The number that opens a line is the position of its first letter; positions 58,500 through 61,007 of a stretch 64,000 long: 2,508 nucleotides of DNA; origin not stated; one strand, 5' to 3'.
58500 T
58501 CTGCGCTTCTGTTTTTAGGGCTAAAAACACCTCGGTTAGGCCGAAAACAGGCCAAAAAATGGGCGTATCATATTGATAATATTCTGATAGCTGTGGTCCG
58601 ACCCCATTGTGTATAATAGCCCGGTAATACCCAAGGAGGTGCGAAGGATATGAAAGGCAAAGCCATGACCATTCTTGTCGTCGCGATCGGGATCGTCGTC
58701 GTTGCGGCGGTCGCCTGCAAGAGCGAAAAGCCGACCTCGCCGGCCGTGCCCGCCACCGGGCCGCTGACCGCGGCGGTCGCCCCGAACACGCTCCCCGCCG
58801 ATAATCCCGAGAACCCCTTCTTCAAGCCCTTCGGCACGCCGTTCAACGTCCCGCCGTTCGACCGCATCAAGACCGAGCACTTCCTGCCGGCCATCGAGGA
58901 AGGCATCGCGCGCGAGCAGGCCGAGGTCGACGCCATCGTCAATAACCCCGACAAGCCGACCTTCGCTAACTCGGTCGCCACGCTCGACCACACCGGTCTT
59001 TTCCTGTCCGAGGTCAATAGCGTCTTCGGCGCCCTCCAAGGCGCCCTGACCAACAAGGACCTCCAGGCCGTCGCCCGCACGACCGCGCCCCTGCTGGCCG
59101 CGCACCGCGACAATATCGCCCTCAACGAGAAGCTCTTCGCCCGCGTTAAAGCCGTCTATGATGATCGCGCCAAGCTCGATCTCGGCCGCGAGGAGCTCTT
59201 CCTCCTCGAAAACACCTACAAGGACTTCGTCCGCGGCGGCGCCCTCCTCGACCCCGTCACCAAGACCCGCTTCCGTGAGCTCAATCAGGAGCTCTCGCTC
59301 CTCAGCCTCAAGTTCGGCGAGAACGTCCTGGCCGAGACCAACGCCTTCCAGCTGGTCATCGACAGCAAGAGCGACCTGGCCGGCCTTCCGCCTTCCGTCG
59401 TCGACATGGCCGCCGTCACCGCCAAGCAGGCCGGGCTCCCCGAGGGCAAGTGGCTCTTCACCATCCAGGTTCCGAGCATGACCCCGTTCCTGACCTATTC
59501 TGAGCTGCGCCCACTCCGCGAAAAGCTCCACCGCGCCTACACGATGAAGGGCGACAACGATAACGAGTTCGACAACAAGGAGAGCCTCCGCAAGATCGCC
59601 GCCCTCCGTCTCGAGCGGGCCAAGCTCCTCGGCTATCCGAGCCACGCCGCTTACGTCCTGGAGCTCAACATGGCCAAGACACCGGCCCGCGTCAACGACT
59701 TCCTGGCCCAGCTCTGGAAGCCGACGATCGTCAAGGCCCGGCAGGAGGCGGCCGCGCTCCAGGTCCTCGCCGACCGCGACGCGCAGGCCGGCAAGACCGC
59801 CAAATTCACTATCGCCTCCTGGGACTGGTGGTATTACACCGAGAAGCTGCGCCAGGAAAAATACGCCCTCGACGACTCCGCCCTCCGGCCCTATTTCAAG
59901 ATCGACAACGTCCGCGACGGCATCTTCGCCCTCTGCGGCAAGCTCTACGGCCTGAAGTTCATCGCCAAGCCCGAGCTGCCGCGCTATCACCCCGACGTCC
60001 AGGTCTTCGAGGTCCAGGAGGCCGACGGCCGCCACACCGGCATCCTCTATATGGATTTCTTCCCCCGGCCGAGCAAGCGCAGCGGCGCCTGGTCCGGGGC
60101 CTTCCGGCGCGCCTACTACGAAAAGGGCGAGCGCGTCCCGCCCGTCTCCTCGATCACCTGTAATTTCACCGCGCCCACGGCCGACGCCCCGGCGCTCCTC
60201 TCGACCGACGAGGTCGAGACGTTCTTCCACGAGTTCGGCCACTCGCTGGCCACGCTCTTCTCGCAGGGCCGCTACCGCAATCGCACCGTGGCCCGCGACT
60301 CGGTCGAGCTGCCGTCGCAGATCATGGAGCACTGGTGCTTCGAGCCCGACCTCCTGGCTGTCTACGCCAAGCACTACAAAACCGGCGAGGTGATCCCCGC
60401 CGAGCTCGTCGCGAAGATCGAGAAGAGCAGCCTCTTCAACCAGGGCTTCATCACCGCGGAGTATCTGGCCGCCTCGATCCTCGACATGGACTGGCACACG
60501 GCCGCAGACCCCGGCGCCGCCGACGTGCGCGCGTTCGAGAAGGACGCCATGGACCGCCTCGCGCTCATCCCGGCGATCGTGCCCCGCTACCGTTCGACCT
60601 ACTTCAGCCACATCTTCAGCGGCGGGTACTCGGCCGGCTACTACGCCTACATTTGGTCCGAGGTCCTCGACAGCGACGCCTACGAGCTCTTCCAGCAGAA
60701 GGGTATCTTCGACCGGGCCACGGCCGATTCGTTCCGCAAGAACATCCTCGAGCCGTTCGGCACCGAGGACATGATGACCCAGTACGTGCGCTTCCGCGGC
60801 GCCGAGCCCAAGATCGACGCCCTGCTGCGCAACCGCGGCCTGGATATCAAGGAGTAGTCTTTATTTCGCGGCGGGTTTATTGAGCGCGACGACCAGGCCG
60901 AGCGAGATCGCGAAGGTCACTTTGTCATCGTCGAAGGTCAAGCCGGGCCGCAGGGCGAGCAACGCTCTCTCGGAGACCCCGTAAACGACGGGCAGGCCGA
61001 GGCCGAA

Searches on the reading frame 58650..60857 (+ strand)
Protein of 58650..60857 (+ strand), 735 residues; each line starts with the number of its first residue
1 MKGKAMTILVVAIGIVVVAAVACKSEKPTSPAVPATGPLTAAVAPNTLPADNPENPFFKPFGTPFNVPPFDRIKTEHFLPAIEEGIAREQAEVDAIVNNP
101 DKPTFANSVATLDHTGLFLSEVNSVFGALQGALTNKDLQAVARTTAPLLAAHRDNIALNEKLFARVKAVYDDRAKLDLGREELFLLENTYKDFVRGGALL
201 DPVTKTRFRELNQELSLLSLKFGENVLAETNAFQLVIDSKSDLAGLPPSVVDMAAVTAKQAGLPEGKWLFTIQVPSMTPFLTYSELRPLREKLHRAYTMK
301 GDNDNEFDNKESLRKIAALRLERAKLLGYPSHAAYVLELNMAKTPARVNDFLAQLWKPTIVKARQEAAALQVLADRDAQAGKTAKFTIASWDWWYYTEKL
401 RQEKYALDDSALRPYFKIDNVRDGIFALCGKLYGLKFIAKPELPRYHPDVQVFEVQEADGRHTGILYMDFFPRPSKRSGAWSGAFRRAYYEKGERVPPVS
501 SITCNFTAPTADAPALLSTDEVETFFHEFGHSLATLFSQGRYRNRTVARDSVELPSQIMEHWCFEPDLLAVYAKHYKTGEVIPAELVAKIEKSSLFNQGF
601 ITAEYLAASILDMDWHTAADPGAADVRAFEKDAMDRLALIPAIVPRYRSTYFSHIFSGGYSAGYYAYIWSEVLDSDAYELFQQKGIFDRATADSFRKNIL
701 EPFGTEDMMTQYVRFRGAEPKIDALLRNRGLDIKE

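Call 34: find_encoding_contigs(protein=window:58650-60857:+, flank=3000, max_places=6)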
Protein window:58650-60857:+ (735 aa): no gene with exactly this product is on record in the collection.

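Call 39: search_protein_families(library=pfam, proteins=[window:58650-60857:+])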
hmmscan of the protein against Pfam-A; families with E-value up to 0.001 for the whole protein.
window:58650-60857:+ (735 aa): 1 family
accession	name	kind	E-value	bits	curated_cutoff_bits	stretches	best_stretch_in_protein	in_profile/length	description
PF01432.26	Peptidase_M3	-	1.6e-119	400.7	27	1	280-730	1-456/457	Peptidase family M3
